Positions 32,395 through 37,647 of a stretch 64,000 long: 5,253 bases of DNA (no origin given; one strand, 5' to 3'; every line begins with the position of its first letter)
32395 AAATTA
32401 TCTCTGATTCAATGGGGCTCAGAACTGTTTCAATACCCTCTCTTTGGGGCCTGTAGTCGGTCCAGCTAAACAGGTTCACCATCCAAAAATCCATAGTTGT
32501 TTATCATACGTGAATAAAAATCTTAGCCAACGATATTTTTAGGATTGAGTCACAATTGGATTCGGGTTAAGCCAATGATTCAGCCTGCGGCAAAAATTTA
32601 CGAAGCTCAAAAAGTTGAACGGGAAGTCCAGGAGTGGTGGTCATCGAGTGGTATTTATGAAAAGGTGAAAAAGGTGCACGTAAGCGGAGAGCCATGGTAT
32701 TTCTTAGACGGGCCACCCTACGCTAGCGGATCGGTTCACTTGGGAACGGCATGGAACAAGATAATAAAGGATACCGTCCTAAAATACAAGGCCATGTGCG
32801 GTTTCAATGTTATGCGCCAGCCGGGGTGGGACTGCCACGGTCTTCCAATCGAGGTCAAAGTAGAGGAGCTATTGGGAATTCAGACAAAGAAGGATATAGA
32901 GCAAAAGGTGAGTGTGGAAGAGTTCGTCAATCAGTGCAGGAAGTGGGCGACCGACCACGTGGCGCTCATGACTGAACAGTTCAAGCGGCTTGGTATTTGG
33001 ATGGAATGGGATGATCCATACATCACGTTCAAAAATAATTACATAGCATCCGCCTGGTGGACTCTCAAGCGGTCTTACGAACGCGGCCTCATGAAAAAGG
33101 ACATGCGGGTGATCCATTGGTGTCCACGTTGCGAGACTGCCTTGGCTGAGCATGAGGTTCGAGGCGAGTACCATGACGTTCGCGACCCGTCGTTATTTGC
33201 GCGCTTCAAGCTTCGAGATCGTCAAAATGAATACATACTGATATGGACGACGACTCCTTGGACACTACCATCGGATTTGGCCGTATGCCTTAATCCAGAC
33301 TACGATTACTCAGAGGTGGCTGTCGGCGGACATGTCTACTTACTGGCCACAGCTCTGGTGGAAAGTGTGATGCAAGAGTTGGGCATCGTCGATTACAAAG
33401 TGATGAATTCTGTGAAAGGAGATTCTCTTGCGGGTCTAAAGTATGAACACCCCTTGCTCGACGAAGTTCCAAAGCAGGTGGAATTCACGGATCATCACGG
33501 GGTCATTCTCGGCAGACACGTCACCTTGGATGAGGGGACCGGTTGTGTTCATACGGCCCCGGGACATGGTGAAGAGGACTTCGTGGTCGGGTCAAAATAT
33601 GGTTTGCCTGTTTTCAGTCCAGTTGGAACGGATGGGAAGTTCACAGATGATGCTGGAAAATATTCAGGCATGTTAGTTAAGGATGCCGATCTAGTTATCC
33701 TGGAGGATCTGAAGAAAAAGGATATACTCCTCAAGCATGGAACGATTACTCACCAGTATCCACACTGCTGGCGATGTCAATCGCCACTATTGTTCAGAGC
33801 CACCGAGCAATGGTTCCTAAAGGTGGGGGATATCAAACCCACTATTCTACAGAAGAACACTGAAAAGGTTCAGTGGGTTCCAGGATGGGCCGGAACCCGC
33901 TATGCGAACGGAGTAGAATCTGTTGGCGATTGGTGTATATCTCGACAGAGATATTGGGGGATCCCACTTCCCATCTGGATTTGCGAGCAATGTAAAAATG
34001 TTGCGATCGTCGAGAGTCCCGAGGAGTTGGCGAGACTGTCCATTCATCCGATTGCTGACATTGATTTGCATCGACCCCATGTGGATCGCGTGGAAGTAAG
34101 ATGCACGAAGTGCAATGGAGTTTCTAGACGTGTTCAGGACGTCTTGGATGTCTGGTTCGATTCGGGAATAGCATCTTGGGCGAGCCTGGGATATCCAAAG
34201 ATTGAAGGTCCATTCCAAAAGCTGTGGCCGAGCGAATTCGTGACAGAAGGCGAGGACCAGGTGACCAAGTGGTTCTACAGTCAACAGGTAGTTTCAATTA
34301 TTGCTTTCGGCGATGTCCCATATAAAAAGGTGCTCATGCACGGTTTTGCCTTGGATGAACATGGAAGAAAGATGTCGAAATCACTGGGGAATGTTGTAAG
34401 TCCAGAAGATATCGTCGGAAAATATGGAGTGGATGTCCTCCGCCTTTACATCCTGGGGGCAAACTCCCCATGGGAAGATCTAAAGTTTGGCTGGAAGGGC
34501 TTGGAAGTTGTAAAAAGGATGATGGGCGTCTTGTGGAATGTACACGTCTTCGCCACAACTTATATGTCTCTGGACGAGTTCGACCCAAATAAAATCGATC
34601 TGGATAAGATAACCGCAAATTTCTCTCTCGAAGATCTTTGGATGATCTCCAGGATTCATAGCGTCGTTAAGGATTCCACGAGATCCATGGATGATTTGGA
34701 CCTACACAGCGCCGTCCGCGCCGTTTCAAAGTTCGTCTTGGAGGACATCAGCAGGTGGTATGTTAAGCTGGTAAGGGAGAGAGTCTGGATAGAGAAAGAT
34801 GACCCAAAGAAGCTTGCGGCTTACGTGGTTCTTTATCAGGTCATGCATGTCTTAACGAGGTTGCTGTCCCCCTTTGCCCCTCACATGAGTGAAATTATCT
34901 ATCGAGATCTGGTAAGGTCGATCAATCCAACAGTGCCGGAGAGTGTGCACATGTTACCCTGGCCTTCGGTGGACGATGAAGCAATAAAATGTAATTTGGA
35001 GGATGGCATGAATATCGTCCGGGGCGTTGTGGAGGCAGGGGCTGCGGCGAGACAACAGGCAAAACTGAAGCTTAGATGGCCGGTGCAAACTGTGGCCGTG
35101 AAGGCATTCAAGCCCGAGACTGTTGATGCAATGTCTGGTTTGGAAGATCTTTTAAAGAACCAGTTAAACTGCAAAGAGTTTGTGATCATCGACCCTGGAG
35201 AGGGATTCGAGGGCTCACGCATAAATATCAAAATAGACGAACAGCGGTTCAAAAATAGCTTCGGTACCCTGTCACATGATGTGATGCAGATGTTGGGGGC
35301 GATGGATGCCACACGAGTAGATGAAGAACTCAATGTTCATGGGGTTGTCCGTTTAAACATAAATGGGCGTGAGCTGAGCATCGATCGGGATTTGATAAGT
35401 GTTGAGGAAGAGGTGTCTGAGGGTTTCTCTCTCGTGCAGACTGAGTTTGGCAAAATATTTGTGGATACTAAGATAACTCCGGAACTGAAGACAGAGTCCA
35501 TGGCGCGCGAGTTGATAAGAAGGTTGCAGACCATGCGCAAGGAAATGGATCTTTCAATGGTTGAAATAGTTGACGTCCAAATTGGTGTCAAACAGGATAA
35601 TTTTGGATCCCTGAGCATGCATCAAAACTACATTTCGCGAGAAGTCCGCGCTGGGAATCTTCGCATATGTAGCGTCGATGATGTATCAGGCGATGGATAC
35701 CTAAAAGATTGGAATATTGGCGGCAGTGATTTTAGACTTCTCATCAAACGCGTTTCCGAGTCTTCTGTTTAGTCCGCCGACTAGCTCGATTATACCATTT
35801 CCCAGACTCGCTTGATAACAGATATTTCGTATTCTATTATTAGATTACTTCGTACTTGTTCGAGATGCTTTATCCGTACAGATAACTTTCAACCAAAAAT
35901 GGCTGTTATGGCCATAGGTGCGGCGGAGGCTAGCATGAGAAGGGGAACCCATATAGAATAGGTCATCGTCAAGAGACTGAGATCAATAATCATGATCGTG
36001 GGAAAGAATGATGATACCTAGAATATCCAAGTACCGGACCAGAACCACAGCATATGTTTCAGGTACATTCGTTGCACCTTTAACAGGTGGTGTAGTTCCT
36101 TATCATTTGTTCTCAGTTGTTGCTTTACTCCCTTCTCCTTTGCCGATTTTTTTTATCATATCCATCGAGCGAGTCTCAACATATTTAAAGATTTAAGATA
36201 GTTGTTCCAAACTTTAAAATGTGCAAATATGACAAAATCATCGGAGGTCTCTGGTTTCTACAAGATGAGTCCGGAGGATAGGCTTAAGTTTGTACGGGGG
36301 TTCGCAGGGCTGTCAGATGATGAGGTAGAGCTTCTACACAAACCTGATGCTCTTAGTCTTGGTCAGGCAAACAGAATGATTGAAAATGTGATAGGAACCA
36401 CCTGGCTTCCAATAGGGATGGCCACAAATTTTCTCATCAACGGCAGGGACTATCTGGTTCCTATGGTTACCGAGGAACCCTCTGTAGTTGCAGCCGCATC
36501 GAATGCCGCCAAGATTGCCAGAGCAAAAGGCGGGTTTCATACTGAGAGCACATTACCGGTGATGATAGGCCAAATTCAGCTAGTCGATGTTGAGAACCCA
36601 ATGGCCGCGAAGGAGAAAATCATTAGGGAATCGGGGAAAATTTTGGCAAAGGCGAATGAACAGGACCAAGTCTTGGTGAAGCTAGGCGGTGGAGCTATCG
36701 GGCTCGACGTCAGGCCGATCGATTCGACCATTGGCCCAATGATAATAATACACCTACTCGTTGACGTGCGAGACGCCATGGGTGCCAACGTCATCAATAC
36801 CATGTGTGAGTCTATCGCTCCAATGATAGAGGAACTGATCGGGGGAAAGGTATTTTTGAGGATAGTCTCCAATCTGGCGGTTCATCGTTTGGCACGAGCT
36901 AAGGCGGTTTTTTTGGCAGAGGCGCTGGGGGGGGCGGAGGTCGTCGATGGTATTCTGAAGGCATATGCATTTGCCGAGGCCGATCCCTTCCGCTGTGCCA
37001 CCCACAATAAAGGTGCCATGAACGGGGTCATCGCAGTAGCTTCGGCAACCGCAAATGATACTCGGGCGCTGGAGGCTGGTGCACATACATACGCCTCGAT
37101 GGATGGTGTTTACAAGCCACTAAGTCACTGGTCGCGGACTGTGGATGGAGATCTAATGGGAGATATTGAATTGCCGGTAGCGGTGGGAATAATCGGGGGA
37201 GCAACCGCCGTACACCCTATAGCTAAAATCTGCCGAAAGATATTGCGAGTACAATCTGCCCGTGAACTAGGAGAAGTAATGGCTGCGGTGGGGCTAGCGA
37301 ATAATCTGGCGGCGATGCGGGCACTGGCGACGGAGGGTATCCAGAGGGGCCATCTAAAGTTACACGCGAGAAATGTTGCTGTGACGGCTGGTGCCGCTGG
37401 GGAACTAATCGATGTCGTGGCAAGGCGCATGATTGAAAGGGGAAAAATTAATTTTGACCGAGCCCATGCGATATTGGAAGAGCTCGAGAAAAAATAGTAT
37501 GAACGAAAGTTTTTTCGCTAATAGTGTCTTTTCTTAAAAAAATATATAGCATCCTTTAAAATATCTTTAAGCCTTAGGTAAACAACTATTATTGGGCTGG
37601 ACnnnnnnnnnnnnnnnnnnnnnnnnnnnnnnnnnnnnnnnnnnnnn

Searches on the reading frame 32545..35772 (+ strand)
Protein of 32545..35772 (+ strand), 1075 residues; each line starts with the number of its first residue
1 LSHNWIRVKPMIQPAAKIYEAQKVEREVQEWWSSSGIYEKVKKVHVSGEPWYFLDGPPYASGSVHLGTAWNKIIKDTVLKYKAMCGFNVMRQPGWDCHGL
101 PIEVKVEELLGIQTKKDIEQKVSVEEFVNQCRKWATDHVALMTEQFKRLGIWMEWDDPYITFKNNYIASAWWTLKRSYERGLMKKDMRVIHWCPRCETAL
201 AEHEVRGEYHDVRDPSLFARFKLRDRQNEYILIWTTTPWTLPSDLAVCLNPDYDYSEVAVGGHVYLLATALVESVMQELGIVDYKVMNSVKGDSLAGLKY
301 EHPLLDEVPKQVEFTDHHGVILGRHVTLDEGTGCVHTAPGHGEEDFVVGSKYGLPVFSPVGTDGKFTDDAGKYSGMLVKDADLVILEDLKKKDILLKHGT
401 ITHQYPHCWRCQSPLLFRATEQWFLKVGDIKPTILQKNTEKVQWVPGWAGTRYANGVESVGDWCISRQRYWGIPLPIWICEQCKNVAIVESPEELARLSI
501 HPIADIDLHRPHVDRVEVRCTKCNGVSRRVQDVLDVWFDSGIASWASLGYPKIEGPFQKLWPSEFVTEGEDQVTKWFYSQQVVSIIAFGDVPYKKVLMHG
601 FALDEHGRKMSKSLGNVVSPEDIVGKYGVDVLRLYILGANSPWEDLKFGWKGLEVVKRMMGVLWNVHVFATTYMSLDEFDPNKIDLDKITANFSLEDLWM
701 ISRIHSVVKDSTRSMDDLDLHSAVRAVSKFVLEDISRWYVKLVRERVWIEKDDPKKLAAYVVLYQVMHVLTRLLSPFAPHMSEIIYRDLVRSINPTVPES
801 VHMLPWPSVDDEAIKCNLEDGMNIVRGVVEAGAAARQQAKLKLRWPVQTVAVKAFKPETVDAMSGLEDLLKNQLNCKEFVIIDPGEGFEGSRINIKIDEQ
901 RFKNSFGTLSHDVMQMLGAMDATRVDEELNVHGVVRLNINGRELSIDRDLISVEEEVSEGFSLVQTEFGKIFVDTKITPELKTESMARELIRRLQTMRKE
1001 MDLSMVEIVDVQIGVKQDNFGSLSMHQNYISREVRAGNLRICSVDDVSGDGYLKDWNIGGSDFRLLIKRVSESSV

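Call 74: search_protein_families(library=pfam, proteins=[window:32545-35772:+], max_evalue=0.00001)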
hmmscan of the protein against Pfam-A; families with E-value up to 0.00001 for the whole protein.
window:32545-35772:+ (1075 aa): 5 families
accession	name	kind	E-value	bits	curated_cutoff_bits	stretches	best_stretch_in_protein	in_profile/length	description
PF00133.28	tRNA-synt_1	-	1.8e-129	432.6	22.7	1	28-645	2-410/414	tRNA synthetases class I (I, L, M and V)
PF08264.19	Anticodon_1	-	2.1e-31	109.2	25.1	1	697-849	1-146/148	Anticodon-binding domain of tRNA ligase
PF09334.17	tRNA-synt_1g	-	7.4e-23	81.4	20.1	2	58-208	8-138/391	tRNA synthetases class I (M)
PF19302.4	DUF5915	-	2.3e-20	73.4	27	1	868-1069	2-194/195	Domain of unknown function (DUF5915)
PF01406.26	tRNA-synt_1e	-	4.7e-06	26.6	27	0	586-639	230-283/301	tRNA synthetases class I (C) catalytic domain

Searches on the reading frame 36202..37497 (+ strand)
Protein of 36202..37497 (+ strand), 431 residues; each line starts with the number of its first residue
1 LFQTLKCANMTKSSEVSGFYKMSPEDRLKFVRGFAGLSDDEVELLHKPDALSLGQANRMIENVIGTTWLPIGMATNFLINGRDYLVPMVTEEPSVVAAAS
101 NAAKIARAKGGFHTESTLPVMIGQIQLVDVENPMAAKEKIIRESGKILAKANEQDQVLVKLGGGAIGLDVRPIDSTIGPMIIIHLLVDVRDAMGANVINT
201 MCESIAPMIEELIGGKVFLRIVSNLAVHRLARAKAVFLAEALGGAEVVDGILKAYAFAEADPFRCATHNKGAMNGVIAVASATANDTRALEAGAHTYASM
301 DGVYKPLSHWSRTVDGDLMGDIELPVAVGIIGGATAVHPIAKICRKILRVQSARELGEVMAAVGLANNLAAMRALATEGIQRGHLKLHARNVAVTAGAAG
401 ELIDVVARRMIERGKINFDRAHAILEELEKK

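Call 74: search_protein_families(library=pfam, proteins=[window:36202-37497:+], max_evalue=0.00001)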
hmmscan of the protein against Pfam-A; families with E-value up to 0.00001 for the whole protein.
window:36202-37497:+ (431 aa): 1 family
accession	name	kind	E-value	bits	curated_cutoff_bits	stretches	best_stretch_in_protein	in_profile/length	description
PF00368.23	HMG-CoA_red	-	2.8e-105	352.8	27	1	24-389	2-368/368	Hydroxymethylglutaryl-coenzyme A reductase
